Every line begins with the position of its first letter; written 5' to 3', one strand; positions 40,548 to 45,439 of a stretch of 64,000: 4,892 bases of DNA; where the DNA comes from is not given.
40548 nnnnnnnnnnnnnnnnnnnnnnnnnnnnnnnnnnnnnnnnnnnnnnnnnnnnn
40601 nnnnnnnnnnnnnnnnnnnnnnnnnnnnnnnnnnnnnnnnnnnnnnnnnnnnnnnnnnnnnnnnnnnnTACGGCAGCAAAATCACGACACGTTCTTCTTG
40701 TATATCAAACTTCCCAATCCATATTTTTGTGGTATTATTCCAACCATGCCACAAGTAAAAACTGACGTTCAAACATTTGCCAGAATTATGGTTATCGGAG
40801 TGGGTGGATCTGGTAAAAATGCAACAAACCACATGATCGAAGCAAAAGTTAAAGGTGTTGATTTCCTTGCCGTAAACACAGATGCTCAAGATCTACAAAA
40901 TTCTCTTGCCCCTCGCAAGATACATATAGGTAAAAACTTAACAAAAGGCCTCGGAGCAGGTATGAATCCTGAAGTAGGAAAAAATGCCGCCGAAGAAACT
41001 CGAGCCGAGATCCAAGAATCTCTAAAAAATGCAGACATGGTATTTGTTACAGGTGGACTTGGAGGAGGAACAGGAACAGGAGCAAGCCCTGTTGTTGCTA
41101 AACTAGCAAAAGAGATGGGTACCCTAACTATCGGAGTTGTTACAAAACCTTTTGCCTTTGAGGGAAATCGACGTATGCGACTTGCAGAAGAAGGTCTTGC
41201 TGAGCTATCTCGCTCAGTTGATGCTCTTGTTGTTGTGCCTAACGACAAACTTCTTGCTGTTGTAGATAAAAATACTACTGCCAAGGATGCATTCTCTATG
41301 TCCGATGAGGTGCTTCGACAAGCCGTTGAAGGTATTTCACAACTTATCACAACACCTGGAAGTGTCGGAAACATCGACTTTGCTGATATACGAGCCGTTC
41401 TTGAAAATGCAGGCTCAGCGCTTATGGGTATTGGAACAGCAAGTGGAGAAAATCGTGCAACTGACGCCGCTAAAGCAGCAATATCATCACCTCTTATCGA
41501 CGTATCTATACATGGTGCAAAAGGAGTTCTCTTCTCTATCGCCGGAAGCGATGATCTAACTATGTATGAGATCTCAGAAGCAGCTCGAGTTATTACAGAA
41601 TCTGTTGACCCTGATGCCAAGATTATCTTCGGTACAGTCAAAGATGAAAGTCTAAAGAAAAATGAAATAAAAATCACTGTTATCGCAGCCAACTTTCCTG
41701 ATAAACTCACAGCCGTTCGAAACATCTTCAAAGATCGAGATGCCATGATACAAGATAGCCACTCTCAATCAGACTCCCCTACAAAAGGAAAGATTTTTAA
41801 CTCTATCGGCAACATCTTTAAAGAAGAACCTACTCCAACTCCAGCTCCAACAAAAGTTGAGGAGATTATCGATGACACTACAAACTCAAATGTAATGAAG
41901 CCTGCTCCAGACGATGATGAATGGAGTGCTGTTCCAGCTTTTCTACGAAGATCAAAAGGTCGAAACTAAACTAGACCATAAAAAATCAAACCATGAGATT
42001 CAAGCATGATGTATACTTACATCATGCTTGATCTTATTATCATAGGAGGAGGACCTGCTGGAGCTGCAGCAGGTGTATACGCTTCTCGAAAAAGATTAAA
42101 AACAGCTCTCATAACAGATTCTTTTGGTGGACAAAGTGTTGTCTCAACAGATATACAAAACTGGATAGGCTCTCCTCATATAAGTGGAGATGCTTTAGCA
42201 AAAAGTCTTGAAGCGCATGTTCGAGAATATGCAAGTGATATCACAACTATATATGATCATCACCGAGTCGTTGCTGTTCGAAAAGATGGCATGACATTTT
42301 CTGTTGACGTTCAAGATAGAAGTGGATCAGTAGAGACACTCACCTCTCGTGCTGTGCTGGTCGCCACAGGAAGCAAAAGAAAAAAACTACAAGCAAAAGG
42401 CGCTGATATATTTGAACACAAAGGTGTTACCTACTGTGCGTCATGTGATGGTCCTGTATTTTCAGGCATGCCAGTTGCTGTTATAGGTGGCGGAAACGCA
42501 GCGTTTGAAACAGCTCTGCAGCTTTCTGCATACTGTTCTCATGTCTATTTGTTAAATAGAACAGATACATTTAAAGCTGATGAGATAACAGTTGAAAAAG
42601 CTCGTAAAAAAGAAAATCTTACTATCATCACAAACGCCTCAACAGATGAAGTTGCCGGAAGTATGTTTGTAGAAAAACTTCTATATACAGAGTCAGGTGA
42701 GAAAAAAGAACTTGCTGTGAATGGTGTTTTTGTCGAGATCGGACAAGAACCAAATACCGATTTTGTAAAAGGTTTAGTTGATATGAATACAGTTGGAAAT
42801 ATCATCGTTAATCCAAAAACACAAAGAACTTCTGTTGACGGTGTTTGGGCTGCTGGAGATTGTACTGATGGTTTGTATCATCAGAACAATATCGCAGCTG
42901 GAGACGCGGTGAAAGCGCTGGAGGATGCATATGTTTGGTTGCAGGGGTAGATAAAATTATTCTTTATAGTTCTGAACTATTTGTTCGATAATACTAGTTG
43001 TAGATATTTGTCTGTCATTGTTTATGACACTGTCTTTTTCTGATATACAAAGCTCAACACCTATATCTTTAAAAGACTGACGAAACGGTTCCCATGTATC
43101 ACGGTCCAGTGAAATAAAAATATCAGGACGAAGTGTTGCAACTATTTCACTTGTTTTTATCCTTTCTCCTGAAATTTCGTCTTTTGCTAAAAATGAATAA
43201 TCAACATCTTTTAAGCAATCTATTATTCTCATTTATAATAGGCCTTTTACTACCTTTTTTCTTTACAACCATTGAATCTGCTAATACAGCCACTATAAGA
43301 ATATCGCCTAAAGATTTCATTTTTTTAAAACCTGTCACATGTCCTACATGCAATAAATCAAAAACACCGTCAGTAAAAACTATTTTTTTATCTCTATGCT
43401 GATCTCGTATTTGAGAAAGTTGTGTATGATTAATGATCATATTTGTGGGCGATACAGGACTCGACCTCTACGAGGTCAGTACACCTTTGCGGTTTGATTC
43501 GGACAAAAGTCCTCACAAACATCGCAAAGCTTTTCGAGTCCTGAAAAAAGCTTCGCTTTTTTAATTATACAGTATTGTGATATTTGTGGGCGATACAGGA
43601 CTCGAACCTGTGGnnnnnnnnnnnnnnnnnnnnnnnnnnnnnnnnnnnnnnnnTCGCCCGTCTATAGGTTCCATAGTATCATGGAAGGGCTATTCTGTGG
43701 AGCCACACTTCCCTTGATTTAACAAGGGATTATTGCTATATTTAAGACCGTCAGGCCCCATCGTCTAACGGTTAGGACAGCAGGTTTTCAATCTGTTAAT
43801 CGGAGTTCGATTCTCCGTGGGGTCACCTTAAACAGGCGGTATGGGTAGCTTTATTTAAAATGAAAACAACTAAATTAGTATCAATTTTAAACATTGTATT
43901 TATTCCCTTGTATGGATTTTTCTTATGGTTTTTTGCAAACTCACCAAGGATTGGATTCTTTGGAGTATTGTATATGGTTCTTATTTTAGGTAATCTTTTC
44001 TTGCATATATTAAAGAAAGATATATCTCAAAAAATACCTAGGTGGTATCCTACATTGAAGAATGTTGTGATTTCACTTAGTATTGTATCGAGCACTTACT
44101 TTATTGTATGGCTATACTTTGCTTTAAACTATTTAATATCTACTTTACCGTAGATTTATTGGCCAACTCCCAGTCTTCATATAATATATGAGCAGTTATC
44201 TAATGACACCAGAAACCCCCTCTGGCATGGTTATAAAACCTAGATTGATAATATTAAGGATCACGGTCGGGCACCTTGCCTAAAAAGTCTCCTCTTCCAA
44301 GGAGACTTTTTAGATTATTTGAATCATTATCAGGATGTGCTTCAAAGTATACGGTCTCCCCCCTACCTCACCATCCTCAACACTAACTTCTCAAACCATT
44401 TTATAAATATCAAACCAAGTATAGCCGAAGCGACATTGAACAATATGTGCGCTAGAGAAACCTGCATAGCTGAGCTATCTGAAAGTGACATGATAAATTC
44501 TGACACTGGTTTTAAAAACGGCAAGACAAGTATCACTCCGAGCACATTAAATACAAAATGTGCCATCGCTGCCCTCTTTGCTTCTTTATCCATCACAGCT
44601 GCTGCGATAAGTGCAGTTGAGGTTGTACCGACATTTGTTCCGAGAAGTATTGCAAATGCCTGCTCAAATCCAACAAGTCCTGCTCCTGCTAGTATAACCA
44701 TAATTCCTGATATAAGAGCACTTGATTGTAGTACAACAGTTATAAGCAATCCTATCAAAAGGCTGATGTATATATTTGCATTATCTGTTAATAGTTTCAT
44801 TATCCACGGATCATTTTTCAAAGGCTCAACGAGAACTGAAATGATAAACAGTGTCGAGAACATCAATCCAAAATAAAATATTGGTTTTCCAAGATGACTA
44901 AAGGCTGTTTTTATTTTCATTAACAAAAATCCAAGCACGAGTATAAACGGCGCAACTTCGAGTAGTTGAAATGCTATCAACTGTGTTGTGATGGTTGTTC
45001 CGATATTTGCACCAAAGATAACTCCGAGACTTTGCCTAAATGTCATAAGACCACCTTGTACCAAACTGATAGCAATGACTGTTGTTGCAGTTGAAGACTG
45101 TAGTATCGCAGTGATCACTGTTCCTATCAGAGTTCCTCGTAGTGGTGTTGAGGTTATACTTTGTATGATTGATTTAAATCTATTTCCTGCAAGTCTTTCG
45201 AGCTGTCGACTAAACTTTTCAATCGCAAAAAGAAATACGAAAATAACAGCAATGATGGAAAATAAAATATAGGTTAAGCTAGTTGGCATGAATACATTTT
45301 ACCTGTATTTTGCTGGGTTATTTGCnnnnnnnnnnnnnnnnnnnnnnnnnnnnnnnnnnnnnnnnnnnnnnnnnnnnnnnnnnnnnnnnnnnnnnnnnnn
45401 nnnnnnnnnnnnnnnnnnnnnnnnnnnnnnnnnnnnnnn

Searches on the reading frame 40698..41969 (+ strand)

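Call 25: search_protein_families(library=pfam, proteins=[window:40698-41969:+], max_evalue=0.001)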
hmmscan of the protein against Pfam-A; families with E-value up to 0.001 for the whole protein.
window:40698-41969:+ (423 aa): 2 families
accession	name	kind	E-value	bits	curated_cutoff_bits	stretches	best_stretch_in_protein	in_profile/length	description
PF00091.31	Tubulin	-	1.2e-49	169.7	33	1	29-189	1-189/190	Tubulin/FtsZ family, GTPase domain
PF12327.13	FtsZ_C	-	2.7e-31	108.1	27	1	239-333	1-94/95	FtsZ family, C-terminal domain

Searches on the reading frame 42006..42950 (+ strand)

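Call 84: search_protein_families(library=pfam, proteins=[window:42006-42950:+], max_evalue=0.001)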
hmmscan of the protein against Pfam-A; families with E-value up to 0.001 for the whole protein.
window:42006-42950:+ (314 aa): 10 families
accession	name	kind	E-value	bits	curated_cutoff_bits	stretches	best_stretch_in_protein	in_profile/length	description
PF07992.20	Pyr_redox_2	-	3.5e-46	158.4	26.1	1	9-295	2-285/291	Pyridine nucleotide-disulphide oxidoreductase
PF13738.12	Pyr_redox_3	-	8.1e-21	75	30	1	54-284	73-305/305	Pyridine nucleotide-disulphide oxidoreductase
PF00070.33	Pyr_redox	-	1.4e-09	38.7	22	1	157-219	2-69/82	Pyridine nucleotide-disulphide oxidoreductase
PF00890.30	FAD_binding_2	-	2e-09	37.6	20.4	1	9-47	1-41/414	FAD binding domain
PF01134.28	GIDA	-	1.4e-08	34.6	22.1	1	9-88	1-72/391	Glucose inhibited division protein A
PF12831.13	FAD_oxidored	-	6e-07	29.5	27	1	9-61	1-59/416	FAD dependent oxidoreductase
PF03486.20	HI0933_like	-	4.5e-06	26.7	50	0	9-37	2-30/244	HI0933-like protein Rossmann domain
PF01266.30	DAO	-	2.3e-05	24.5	27.9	0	9-48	1-43/353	FAD dependent oxidoreductase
PF01494.25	FAD_binding_3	-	0.00034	20.4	22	0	9-24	3-18/349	FAD binding domain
PF01946.23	Thi4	-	0.00038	20.2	26.2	0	2-41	12-54/235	Thi4 family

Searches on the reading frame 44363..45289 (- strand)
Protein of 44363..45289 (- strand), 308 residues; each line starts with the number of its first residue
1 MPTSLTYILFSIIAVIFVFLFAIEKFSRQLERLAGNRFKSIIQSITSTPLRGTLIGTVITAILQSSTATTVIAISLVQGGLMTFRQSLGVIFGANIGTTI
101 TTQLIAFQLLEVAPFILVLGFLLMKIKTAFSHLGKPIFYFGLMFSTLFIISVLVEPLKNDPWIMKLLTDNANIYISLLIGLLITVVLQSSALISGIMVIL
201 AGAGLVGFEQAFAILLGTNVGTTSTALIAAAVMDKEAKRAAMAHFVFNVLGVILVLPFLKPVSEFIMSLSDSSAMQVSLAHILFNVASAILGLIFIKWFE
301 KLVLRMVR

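Call 84: search_protein_families(library=pfam, proteins=[window:44363-45289:-], max_evalue=0.001)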
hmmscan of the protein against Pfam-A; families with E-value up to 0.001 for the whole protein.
window:44363-45289:- (308 aa): 1 family
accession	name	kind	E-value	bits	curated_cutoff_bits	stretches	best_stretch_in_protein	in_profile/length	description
PF02690.20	Na_Pi_cotrans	-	4.3e-52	176.2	29.1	2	19-150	2-135/137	Na+/Pi-cotransporter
